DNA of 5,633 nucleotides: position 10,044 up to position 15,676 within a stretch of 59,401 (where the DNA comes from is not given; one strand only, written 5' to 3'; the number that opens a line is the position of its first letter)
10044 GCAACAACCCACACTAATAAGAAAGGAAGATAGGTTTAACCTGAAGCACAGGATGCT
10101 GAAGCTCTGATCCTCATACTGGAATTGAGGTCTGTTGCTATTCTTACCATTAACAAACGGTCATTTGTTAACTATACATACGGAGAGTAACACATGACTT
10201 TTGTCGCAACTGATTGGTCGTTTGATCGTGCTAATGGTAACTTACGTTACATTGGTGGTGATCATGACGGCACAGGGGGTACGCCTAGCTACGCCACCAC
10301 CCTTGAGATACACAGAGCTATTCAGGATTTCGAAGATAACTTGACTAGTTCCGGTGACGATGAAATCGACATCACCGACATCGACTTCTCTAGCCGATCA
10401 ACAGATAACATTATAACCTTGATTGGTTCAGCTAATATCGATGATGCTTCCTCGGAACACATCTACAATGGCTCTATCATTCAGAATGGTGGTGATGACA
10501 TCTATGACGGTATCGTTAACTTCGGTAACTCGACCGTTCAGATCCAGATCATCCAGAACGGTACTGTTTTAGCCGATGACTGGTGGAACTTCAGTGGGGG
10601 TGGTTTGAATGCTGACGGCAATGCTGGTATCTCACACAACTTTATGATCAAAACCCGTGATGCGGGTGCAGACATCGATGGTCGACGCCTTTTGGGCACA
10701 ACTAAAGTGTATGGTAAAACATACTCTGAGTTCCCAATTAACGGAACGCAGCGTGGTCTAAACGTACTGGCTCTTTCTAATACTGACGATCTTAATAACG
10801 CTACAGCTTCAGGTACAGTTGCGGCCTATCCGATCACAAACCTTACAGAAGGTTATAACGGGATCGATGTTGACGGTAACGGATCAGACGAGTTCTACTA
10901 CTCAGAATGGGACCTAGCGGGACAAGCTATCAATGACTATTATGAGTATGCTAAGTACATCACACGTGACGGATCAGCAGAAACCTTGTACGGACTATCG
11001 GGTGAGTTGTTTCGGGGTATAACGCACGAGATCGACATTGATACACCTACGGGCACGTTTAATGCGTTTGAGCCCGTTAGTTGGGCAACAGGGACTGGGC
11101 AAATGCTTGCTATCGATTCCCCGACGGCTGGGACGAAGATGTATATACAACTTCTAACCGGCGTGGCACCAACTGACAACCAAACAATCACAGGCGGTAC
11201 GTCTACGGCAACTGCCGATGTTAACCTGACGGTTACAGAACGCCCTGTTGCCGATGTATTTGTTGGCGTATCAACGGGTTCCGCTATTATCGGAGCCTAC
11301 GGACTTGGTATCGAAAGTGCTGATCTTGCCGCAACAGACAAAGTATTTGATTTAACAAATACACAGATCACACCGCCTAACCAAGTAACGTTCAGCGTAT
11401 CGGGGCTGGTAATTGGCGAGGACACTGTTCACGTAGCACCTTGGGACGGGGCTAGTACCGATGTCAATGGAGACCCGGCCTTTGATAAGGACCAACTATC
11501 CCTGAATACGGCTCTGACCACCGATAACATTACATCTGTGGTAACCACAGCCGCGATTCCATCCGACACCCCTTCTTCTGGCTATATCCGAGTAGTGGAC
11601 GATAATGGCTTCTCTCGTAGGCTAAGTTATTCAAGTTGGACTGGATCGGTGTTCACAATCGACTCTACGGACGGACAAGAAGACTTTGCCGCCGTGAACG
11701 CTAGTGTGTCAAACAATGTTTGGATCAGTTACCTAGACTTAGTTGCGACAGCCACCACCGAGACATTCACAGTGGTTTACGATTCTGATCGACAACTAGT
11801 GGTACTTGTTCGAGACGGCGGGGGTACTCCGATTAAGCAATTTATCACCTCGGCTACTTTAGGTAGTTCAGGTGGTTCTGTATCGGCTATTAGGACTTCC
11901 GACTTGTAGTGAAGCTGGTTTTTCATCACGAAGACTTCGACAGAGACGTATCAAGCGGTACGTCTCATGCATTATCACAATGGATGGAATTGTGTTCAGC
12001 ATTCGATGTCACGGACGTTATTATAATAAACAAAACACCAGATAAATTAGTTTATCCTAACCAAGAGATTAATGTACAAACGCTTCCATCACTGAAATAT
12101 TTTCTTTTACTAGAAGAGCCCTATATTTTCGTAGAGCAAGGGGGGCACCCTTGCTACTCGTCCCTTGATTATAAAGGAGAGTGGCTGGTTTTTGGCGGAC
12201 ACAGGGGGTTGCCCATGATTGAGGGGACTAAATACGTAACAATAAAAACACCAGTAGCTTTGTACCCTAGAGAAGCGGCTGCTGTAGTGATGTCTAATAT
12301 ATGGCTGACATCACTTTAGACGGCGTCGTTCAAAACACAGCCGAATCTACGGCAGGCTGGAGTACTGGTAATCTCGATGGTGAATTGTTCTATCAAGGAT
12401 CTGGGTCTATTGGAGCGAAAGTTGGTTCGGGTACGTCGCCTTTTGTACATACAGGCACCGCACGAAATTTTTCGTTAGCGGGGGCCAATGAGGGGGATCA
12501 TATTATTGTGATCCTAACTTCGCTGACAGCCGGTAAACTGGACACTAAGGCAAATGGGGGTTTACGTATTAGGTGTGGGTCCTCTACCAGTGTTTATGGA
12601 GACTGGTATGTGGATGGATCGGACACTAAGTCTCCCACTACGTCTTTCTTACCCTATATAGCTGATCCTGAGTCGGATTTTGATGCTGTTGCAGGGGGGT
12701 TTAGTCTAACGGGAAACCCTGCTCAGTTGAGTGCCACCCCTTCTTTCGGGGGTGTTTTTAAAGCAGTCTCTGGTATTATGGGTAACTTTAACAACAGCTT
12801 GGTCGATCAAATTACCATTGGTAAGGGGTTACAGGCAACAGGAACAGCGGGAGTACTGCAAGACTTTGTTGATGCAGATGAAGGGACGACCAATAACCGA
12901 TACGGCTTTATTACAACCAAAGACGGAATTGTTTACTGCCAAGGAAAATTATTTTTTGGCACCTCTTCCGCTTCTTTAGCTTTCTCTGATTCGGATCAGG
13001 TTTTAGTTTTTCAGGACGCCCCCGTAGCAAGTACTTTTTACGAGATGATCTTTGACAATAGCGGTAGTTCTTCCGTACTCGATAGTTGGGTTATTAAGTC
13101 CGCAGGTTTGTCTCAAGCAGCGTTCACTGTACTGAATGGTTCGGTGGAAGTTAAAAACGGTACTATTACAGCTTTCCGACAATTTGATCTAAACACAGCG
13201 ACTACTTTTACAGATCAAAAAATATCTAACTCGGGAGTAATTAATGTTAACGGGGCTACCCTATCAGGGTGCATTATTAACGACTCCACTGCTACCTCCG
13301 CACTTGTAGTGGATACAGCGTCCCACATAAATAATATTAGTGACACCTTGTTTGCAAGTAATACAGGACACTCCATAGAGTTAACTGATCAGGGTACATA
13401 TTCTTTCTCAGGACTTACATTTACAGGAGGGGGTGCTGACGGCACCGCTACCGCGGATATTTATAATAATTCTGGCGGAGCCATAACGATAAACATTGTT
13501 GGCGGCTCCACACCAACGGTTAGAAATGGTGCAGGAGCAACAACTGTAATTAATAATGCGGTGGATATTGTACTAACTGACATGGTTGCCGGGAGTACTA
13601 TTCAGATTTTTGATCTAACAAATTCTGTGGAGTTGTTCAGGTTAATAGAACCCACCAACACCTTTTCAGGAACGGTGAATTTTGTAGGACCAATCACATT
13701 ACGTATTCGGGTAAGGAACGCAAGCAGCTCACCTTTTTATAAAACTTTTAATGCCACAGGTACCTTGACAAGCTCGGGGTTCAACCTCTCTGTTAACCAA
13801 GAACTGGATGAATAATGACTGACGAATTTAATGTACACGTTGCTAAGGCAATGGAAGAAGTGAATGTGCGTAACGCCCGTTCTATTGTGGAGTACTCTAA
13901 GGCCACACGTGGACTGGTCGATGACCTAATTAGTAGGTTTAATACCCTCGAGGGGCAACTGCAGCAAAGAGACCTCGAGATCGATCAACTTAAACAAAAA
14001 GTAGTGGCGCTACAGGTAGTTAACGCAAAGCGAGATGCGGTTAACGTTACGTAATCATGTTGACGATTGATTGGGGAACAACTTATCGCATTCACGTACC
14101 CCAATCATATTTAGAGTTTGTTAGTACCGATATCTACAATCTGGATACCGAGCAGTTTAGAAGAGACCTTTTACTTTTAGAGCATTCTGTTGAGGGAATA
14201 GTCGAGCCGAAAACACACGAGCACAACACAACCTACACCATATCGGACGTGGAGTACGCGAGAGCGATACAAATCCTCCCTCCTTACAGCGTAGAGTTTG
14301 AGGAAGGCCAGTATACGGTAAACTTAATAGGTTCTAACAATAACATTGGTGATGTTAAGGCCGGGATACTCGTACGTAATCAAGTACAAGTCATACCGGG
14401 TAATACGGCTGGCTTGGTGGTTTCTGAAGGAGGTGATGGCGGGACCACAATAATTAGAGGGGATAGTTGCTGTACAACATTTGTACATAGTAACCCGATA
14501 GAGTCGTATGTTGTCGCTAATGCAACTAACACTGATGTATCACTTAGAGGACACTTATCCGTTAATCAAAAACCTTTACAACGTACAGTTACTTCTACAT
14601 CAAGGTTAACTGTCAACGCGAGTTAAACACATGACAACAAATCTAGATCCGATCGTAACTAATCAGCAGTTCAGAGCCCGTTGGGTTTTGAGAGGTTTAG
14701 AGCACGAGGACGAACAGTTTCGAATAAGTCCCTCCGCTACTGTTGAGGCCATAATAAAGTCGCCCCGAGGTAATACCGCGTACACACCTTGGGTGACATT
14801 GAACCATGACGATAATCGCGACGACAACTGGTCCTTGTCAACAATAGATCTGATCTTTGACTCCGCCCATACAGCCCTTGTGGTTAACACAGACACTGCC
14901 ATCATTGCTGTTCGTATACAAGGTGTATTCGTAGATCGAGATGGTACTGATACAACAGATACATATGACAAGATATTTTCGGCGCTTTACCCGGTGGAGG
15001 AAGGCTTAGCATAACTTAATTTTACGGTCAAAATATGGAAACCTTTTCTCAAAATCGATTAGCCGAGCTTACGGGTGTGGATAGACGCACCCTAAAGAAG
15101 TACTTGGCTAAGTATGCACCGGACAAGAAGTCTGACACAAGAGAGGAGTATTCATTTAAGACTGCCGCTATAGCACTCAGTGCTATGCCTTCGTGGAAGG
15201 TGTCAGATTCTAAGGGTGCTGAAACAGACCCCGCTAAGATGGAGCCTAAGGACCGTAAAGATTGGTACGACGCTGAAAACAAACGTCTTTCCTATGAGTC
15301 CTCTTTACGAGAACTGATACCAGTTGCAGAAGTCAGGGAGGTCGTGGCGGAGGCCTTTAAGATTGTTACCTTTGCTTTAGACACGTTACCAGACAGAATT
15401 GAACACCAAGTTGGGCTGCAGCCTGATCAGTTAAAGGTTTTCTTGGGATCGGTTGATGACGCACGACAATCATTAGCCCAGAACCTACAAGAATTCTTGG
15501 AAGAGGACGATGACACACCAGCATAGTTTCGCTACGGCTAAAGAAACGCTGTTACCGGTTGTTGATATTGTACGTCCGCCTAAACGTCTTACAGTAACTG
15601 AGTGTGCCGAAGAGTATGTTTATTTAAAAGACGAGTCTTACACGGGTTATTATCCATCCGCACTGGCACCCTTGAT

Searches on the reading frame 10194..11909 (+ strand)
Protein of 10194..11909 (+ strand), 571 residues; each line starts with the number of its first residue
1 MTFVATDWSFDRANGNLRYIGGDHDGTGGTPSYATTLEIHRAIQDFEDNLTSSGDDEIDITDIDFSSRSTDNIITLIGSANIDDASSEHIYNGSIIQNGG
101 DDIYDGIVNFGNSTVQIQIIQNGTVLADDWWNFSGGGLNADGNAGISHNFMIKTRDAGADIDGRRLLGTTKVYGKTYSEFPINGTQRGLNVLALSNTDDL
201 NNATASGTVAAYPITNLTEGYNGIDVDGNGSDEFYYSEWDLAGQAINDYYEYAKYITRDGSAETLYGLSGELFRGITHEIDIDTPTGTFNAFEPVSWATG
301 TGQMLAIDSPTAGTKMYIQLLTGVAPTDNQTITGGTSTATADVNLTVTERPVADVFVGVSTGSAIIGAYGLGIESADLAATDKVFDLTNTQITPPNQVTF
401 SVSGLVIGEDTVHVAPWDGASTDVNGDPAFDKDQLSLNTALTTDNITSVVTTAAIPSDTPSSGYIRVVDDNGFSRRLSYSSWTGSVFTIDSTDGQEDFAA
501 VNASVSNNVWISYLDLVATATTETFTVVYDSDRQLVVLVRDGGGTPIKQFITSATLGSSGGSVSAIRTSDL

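Call 7: search_dna_similar(query=window:10194-11909:+, collection=phages, mode=protein, max_rows=20)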
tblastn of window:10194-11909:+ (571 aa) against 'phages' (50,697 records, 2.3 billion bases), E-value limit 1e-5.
No match.

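Call 47: search_protein_families(library=pfam, proteins=[window:10194-11909:+], max_evalue=0.001)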
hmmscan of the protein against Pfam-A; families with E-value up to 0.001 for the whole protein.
window:10194-11909:+ (571 aa): 0 families

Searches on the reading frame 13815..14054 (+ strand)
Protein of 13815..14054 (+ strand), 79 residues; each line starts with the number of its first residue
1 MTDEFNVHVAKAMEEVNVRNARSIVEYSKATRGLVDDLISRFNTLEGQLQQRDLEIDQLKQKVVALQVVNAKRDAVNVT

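Call 53: search_protein_families(library=pfam, proteins=[window:13815-14054:+], max_evalue=0.01)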
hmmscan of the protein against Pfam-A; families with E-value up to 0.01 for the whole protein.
window:13815-14054:+ (79 aa): 1 family
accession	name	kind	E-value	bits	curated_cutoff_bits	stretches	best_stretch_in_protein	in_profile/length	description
PF09727.14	CortBP2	-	0.0018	18.8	26.9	1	36-74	5-43/187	Cortactin-binding protein-2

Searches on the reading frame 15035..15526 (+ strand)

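Call 47: search_protein_families(library=pfam, proteins=[window:15035-15526:+], max_evalue=0.001)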
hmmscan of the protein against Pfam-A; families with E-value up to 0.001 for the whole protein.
window:15035-15526:+ (163 aa): 1 family
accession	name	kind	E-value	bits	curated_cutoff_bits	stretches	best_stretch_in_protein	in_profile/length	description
PF07278.17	DUF1441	-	5.5e-32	111.1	35.1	1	7-152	4-146/147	Protein of unknown function (DUF1441)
